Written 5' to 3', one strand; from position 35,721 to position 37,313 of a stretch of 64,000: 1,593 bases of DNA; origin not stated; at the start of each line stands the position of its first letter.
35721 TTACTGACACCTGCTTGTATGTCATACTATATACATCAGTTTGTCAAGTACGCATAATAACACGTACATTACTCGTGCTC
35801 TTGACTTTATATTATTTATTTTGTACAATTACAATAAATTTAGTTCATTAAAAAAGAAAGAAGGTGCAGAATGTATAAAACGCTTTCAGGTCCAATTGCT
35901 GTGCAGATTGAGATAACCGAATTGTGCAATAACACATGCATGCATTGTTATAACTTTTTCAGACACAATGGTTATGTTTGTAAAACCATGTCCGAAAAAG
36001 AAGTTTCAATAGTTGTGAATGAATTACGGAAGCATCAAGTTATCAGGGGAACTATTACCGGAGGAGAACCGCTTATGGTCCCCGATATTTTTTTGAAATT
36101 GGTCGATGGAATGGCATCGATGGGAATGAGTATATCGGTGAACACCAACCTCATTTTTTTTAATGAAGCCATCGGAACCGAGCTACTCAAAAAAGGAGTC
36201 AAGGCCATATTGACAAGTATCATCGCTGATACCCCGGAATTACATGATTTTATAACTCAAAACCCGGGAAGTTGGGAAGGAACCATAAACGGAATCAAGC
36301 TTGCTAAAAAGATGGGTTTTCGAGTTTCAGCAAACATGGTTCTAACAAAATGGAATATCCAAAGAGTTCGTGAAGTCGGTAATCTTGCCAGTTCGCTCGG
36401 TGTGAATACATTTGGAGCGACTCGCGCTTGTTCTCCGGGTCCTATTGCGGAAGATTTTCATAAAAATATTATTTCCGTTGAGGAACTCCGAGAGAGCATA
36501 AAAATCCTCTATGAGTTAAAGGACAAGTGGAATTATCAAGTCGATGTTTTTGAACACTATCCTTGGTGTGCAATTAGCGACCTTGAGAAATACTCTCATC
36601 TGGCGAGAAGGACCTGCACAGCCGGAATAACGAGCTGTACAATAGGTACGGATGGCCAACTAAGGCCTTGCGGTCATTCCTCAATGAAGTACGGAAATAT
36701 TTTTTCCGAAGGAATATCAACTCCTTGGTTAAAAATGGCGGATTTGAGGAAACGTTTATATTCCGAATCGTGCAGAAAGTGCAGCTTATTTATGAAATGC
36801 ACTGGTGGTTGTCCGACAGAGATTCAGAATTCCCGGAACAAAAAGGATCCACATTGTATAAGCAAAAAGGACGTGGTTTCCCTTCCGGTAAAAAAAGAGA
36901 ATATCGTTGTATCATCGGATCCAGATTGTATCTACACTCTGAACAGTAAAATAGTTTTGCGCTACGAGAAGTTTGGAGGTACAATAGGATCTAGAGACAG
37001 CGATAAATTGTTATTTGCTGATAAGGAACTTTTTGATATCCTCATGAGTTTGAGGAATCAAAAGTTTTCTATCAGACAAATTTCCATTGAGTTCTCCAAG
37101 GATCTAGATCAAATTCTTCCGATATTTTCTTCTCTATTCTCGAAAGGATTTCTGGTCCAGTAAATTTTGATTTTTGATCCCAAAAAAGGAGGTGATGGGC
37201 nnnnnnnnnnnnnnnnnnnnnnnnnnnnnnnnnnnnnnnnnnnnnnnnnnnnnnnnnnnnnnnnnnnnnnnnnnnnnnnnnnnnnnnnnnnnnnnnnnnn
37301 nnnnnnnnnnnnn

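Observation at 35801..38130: Putative RiPP biosynthetic locus: radical SAM/SPASM maturase + unannotated 44-aa Cys/Asp/Tyr-rich peptide + HExxHxxxH peptidase-like gene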

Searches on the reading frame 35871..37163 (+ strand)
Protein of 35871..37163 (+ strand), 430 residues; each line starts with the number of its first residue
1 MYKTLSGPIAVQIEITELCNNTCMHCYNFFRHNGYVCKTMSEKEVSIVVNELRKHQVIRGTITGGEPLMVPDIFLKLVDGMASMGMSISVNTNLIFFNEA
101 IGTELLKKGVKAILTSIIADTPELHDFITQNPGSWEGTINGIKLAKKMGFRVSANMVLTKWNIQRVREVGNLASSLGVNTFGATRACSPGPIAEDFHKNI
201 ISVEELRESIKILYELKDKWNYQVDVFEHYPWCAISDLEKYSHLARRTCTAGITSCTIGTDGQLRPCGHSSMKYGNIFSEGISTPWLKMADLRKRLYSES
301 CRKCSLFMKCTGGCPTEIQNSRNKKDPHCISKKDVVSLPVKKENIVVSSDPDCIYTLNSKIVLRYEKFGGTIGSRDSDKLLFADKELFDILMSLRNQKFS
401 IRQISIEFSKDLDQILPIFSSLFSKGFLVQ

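Call 3: search_protein_families(library=pfam, proteins=[window:35871-37163:+], max_evalue=1)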
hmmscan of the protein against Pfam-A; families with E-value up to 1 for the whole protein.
window:35871-37163:+ (430 aa): 3 families
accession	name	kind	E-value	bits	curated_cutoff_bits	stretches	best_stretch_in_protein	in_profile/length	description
PF04055.27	Radical_SAM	-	3.6e-16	60.2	29.5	1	13-169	1-162/166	Radical SAM superfamily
PF13353.11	Fer4_12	-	8.3e-06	26.6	22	1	19-86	15-82/137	4Fe-4S single cluster domain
PF13186.11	SPASM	-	0.00042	21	21.5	1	249-304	1-66/67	Iron-sulfur cluster-binding domain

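Call 4: search_protein_families(library=ncbifam, proteins=[window:35871-37163:+], max_evalue=1)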
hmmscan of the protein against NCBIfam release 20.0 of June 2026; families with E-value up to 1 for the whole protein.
window:35871-37163:+ (430 aa): 83 families (the best 25 are shown)
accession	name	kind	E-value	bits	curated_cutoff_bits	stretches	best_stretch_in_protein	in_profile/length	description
TIGR04055.1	rSAM_NirJ2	equivalog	5.3e-31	108.4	500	1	14-316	5-305/326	putative heme d1 biosynthesis radical SAM protein NirJ2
TIGR04545.1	rSAM_ahbD_hemeb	equivalog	1.3e-28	100.4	500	1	12-330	3-336/339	heme b synthase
TIGR04250.1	SCM_rSAM_ScmE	equivalog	8.6e-26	90.7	400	1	8-316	2-329/358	SynChlorMet cassette radical SAM/SPASM protein ScmE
TIGR04303.1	GeoRSP_rSAM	equivalog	4.5e-25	88.9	400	1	6-329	2-324/325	GeoRSP system radical SAM/SPASM protein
TIGR04340.1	rSAM_ACGX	hypoth_equivalog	3.2e-24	85.8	400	1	10-329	4-337/341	radical SAM/SPASM domain protein, ACGX system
TIGR03962.1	mycofact_rSAM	equivalog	8.1e-24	84.4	265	1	3-330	6-332/339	mycofactocin radical SAM maturase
NF050035.1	rSAM_WgK_link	exception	2.5e-21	76.1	650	2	3-190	3-188/367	radical SAM/SPASM peptide maturase WgkB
TIGR02668.1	moaA_archaeal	equivalog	4.5e-20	71.8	325.25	1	11-267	12-265/303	GTP 3',8-cyclase MoaA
TIGR04053.2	TIGR04053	equivalog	4.7e-19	68.8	395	1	7-224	6-221/366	TIGR04053 family radical SAM/SPASM domain-containing protein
TIGR04133.1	rSAM_w_lipo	hypoth_equivalog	2e-18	66.4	425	1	14-314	29-331/350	TIGR04133 family radical SAM/SPASM protein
TIGR03977.1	rSAM_pair_HxsC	equivalog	7.3e-18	64.5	267.9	1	14-227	30-246/292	His-Xaa-Ser system radical SAM maturase HxsC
NF001199.0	PRK00164.2-1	equivalog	1.7e-17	63.6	231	1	11-204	14-210/308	GTP 3',8-cyclase MoaA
NF041298.1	rSAM_mat_DynA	equivalog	1.7e-17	63.5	450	1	13-331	5-341/356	dynobactin maturation radical SAM/SPASM protein DynA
TIGR04051.1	rSAM_NirJ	equivalog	2.1e-17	63.1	515.45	1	14-214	7-203/354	heme d1 biosynthesis radical SAM protein NirJ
TIGR04403.1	rSAM_skfB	equivalog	1.4e-16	60.3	300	1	8-284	103-365/402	sporulation killing factor system radical SAM maturase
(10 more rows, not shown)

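Call 7: find_homologous_proteins(query=window:35871-37163:+)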
Query window:35871-37163:+ (430 aa): 81 proteins with E <= 0.001 among 3007 candidates.
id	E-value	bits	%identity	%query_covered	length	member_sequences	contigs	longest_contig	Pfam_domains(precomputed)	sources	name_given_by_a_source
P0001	7.6e-293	989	100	100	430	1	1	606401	PF04055.28,PF13353.12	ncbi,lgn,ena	-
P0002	8.3e-253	857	84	100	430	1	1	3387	PF04055.28,PF13353.12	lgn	-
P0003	2.7e-226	769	73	100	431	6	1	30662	PF04055.28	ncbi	ncbi:MAG: radical SAM protein [Candidatus Paceibacterota bacterium]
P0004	6.5e-210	715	69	100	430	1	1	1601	PF04055.28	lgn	-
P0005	3.5e-208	710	70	100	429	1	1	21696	PF04055.28,PF13353.12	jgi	jgi:radical SAM protein with 4Fe4S-binding SPASM domain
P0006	5.4e-197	673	63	100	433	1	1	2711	PF04055.28,PF13353.12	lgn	-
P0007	1.9e-185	635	67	93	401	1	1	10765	PF04055.28,PF13353.12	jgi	jgi:AdoMet-dependent heme synthase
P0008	3.0e-149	515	53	98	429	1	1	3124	PF04055.28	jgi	jgi:radical SAM protein with 4Fe4S-binding SPASM domain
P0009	9.7e-149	514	52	99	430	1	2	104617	PF04055.28,PF13353.12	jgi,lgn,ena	-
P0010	2.8e-147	509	50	100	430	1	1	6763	PF13186.12,PF04055.28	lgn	-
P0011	1.1e-144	500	51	98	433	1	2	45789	PF04055.28,PF13353.12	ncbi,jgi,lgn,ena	ncbi:MAG: radical SAM protein [Candidatus Paceibacterota bacterium]|jgi:radical SAM protein with 4Fe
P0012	3.3e-144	499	54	96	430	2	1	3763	PF04055.28,PF13353.12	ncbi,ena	-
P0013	3.8e-144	499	49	100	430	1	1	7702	PF04055.28,PF13353.12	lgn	-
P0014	1.3e-143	497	54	92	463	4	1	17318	PF04055.28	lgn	-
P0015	1.2e-142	494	51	98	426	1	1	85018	PF04055.28,PF13353.12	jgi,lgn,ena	-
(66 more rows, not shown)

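Call 9: find_related_loci(query=A1, collection=genome_contigs, flank=4000)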
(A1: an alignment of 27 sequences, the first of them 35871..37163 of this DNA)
Query A1 (430 aa) in genome_contigs; peptide patterns used: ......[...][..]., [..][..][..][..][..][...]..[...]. (x = any residue, [..] = any of these).
246 stretches matched a pattern; 224 encode a relative of the query (tblastn E <= 1e-3); the best 80 are kept; 80 distinct loci.
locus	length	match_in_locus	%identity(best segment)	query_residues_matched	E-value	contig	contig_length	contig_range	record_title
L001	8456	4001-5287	73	1-430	0e+0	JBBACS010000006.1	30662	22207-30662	MAG: Candidatus Paceibacterota bacterium isolate SO_2017_LW1_54 NODE_1066_length_30662_cov_1.757852_LW64-88_2017, whole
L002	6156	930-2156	55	1-411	7e-151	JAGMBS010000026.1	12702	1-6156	MAG: Candidatus Paceibacterota bacterium isolate RS_16_29 ZL425.bin.29.fa_26, whole genome shotgun sequence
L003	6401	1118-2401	47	1-428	4e-137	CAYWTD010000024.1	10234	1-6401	MAG TPA_asm: uncultured Candidatus Saccharibacteria bacterium isolate binchicken_co59_4 genome assembly, contig: NODE_15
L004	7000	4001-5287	49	1-428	6e-137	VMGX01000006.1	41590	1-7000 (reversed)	MAG: Parcubacteria group bacterium Athens0714_16 Athens071416_scaffold_413, whole genome shotgun sequence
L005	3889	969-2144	50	1-394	5e-140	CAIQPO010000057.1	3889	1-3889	Candidatus Collierbacteria bacterium isolate LaPlata_bin-3582 genome assembly, contig: bin-3582:57/97, whole genome shot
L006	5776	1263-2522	46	2-425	9e-132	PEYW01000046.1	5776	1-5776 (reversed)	MAG: candidate division WWE3 bacterium CG08_land_8_20_14_0_20_43_13 CG08_land_8_20_14_0.20_scaffold_12489_c, whole genom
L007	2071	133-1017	54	115-411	3e-113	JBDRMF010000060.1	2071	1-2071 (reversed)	MAG: Patescibacteria group bacterium isolate MEGAHIT-group-1.819 k141_430378, whole genome shotgun sequence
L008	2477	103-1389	36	1-412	1e-85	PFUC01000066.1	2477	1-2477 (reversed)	MAG: Candidatus Collierbacteria bacterium CG_4_9_14_3_um_filter_43_16 CG_4_9_14_3_um_filter_150_scaffold_60065_c, whole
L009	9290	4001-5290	35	1-429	8e-80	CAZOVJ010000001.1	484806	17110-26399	MAG TPA_asm: uncultured Gammaproteobacteria bacterium isolate SRP068000_co4_46 genome assembly, contig: NODE_3_length_48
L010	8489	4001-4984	38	1-326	3e-78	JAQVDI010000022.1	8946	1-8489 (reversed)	MAG: Patescibacteria group bacterium isolate STE_108 NODE_20790_length_8946_cov_6.000567_Sandtown_E, whole genome shotgu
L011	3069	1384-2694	35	1-429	2e-77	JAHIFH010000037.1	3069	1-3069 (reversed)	MAG: Patescibacteria group bacterium isolate KR11_0.1_MetaG.mb.78 KR11_0.1_MetaG.mb.78_k141_668641, whole genome shotgun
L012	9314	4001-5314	35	1-428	6e-76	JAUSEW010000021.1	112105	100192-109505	MAG: Candidatus Levyibacteriota bacterium isolate E14_maxbin.252 E14_k141_1448703, whole genome shotgun sequence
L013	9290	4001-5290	34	1-427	9e-75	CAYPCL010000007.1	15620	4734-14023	MAG TPA_asm: uncultured Candidatus Saccharibacteria bacterium isolate binchicken_co17_403 genome assembly, contig: NODE_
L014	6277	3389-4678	34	1-428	2e-74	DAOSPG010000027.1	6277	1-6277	MAG TPA_asm: bacterium isolate AMR_MDS_2325 NODE_12534_length_6277_cov_24.148345, whole genome shotgun sequence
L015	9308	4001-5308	35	1-426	6e-74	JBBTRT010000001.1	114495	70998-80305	MAG: Patescibacteria group bacterium isolate H52-bin002_1 H52_bin002_1_000000000001, whole genome shotgun sequence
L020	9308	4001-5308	34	1-426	6e-73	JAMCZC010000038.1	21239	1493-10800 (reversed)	MAG: Patescibacteria group bacterium isolate FK_Sedi_B_Bin.322 NODE_8509_length_21239_cov_27.3785, whole genome shotgun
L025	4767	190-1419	35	1-404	3e-71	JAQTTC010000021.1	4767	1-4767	MAG: Candidatus Paceibacterota bacterium isolate STB_31 NODE_58961_length_4767_cov_110.927802_Sandtown_B, whole genome s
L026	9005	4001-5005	37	1-339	8e-71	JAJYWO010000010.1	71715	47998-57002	MAG: bacterium isolate FK3.bin121 NODE_625_length_71715_cov_1.441485, whole genome shotgun sequence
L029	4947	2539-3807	32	1-416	2e-70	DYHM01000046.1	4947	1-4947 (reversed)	MAG TPA_asm: Patescibacteria group bacterium isolate DR5_33_354 Afr_mines_DR5_3281_length_4947_cov_146_057645, whole gen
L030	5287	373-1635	32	1-422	7e-70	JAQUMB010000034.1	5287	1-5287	MAG: Patescibacteria group bacterium isolate STD1_144 NODE_59458_length_5287_cov_3.864341_Sandtown_D1, whole genome shot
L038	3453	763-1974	31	1-398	5e-65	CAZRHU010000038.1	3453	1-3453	MAG TPA_asm: uncultured Candidatus Saccharibacteria bacterium isolate binchicken_co17_436 genome assembly, contig: NODE_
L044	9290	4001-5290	29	1-430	9e-63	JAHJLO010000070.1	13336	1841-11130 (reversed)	MAG: Patescibacteria group bacterium isolate Old_saline.mb.14 Old_saline.mb.14_k141_711258, whole genome shotgun sequenc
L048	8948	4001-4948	35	1-314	5e-61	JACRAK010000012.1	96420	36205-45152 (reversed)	MAG: Candidatus Azambacteria bacterium isolate NC_groundwater_1591_Pr3_B-0.1um_51_37 SR-2_scaffold_141_769223, whole gen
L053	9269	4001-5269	30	1-415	1e-58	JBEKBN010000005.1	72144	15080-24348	MAG: Minisyncoccia bacterium isolate SPRUCE 137 SPRUCE_137_5, whole genome shotgun sequence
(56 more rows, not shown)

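Call 23: search_protein_families(library=pfam, alignment_id=A1, max_evalue=1)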
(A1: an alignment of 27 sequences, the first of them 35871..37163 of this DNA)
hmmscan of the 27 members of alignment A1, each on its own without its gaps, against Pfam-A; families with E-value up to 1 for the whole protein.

A. member 1, window:35871-37163:+ (430 aa): 3 families
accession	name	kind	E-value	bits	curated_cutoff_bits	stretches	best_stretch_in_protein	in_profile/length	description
PF04055.27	Radical_SAM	-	3.6e-16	60.2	29.5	1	13-169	1-162/166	Radical SAM superfamily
PF13353.11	Fer4_12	-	8.3e-06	26.6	22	1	19-86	15-82/137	4Fe-4S single cluster domain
PF13186.11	SPASM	-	0.00042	21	21.5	1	249-304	1-66/67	Iron-sulfur cluster-binding domain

B. families by the number of members that match (of 27 scanned): 19 families
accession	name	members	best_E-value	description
PF04055.27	Radical_SAM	27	1.4e-27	Radical SAM superfamily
PF13353.11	Fer4_12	27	7e-09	4Fe-4S single cluster domain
PF13186.11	SPASM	26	8.7e-07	Iron-sulfur cluster-binding domain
PF06935.16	DUF1284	5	0.001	Protein of unknown function (DUF1284)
PF02002.24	TFIIE_alpha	3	0.032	TFIIE alpha subunit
PF04246.17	RseC_MucC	2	0.6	Positive regulator of sigma(E), RseC/MucC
PF01026.27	TatD_DNase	1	0.02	TatD related DNase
PF17849.7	OB_Dis3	1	0.022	Dis3-like cold-shock domain 2 (CSD2)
PF11197.13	DUF2835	1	0.024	Protein of unknown function (DUF2835)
PF16365.12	EutK_C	1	0.025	Ethanolamine utilization protein EutK C-terminus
PF25797.1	PDF2_C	1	0.043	PDF2-like, C-terminal domain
PF03683.19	UPF0175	1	0.064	Uncharacterised protein family (UPF0175)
PF19238.5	Radical_SAM_2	1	0.069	Radical SAM-like domain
PF02219.23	MTHFR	1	0.11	Methylenetetrahydrofolate reductase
PF17442.7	U62_UL91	1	0.11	Functional domain of U62 and UL91 proteins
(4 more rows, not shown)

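Call 25: find_encoding_contigs(protein=window:35871-37163:+, flank=10000, max_places=3)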
Protein window:35871-37163:+ (430 aa): 1 contig read that carries it; 1 place shown.
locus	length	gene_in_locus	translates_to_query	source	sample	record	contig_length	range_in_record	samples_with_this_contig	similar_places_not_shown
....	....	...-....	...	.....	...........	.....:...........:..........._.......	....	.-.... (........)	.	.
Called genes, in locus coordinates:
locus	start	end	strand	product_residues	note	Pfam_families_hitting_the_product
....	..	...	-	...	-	-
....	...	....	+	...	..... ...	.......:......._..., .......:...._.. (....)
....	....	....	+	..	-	-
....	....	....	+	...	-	-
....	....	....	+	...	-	?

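Call 28: search_solved_structures(query=A1, max_evalue=0.001)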
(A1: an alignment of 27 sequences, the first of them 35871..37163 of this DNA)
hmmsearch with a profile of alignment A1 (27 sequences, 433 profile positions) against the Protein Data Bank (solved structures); distinct sequences matched with E-value up to 0.001: 25.
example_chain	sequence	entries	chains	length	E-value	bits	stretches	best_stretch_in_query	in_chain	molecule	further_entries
6efn_A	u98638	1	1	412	1.2e-24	90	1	8-284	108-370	Sporulation killing factor maturation protein SkfB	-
5v1q_A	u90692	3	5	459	8.9e-22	80.5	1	5-321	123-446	Radical SAM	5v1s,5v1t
8vpo_A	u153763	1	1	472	2.7e-17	65.7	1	11-320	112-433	Radical SAM core domain-containing protein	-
7vob_C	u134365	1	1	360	6.9e-16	61.1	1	15-180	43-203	Cytosylglucuronate decarboxylase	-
7voc_C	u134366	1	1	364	7.1e-16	61.1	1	15-180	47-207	Cytosylglucuronate decarboxylase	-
1tv7_A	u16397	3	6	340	1e-14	57.3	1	11-166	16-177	Molybdenum cofactor biosynthesis protein A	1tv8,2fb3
2fb2_A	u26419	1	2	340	1.3e-14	56.9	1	11-166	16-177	Molybdenum cofactor biosynthesis protein A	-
6c8v_A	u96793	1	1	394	1.4e-14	56.8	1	6-330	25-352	Coenzyme PQQ synthesis protein E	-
8ai3_A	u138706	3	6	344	4.6e-09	38.6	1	11-172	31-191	Putative peptide biosynthesis protein YydG | Radical SAM core domain-containing protein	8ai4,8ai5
8ai6_A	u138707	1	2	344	4.6e-09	38.6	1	11-172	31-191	Putative peptide biosynthesis protein YydG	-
8ai1_A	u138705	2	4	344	4.7e-09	38.6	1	11-181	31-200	Putative peptide biosynthesis protein YydG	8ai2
5wgg_A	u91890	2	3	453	3.2e-08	35.9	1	14-123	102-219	Radical SAM domain protein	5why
9gm3_A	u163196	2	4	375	4.6e-08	35.3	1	13-106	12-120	ChlB radical SAM domain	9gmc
4k36_A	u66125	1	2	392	1.1e-07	34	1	255-333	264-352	Anaerobic sulfatase-maturating enzyme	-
4k37_A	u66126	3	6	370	1.8e-07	33.4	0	255-321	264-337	Anaerobic sulfatase-maturating enzyme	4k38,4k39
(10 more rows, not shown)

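Call 32: predict_structure(alignment_id=A1)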
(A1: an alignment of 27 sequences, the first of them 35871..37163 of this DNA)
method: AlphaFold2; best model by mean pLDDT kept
length: 430 residues; sequences in the alignment: 27
mean_pLDDT: 90.6   pTM: 0.88
mean pLDDT of the five models: 90.6, 89.9, 89.3, 88.5, 86.8
residues with pLDDT >= 90: 299; 70-90: 112; 50-70: 19; < 50: 0
segments of 3 or more residues with pLDDT < 50: none
pLDDT, mean of each block of 10 residues (from residue 1): 85 93 75 79 98 95 93 97 94 96 96 96 95 97 98 95 96 95 86 80 95 92 83 92 84 94 92 95 95 88 88 87 88 89 64 93 92 83 93 94 95 91 90
secondary structure, 60 per line:
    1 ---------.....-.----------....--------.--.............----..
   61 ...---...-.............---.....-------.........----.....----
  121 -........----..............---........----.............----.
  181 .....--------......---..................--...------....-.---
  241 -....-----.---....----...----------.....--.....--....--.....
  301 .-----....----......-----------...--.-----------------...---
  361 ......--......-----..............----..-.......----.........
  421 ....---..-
elements in order: E10-14 H27-30 H42-54 E59-63 H71-83 E87-91 H99-107 E112-116 H122-129 H134-147 E151-158 H163-175 E180-185 H194-199 H203-220 E223-225 H232-235 H242-245 E255-258 E263-265 H277-280 H283-287 H290-293 H296-301 H307-310 H315-320 E355-357 E361-366 E369-374 E380-384 H385-393 H401-407 H412-424

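Call 36: fold_search(model_id=the predicted structure, library=pdb)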
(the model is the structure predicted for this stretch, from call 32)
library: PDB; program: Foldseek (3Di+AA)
matches with E <= 10: 1869; with E <= 0.001: 220
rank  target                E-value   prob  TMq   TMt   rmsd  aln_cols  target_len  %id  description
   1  6efn                  1.9e-17  1.00  0.57  0.64   3.5       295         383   21  Structure of a RiPP maturase, SkfB (released 2018-10-24)
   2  5v1s_A                2.4e-16  1.00  0.61  0.62   4.6       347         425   18  Crystal structure of Streptococcus suis SuiB bound to S-adenosylmethionine (released 2017-08-30)
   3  5v1t_A                1.6e-15  1.00  0.60  0.59   4.8       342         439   18  Crystal structure of Streptococcus suis SuiB bound to precursor peptide SuiA (released 2017-08-30)
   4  5v1q_A                1.7e-15  1.00  0.61  0.62   4.4       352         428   18  Crystal structure of Streptococcus suis SuiB (released 2017-08-30)
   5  5v1q_B                4.6e-15  1.00  0.62  0.60   4.5       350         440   17  Crystal structure of Streptococcus suis SuiB (released 2017-08-30)
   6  5v1s_B                5.1e-15  1.00  0.60  0.60   4.5       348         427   18  Crystal structure of Streptococcus suis SuiB bound to S-adenosylmethionine (released 2017-08-30)
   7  7vob                  5.8e-13  1.00  0.52  0.67   5.1       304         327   18  The crystal structure of a Radical SAM Enzyme BlsE involved in the Biosynthesis of Blasticidin S (released 2022-05-04)
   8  9dfw_C                9.7e-13  1.00  0.48  0.70   5.2       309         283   14  X-ray crystal structure of an engineered Viperin-like enzyme from T. virens with bound CTP and SAM (released 2025-02-12)
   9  5why_B                1.6e-12  1.00  0.56  0.57   4.2       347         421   16  Structural Insights into Thioether Bond Formation in the Biosynthesis of Sactipeptides (released 2017-07-26)
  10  6c8v                  1.8e-12  1.00  0.53  0.71   5.0       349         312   16  X-ray structure of PqqE from Methylobacterium extorquens (released 2018-02-14)
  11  9dfw_B                1.9e-12  1.00  0.50  0.71   9.2       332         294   12  X-ray crystal structure of an engineered Viperin-like enzyme from T. virens with bound CTP and SAM (released 2025-02-12)
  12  9dfw_A                2.2e-12  1.00  0.49  0.72   4.4       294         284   14  X-ray crystal structure of an engineered Viperin-like enzyme from T. virens with bound CTP and SAM (released 2025-02-12)
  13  9dgw_C                2.6e-12  1.00  0.48  0.73   4.1       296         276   12  X-ray crystal structure of the Viperin-like enzyme from T. virens with bound CTP and SAM (released 2025-02-12)
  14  4k38_A                4.5e-12  1.00  0.57  0.66   4.6       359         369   17  Native anSMEcpe with bound AdoMet and Kp18Cys peptide (released 2013-05-08)
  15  2fb2_B                4.8e-12  1.00  0.49  0.63   5.5       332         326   16  Structure of the MoaA Arg17/266/268/Ala triple mutant (released 2006-05-09)
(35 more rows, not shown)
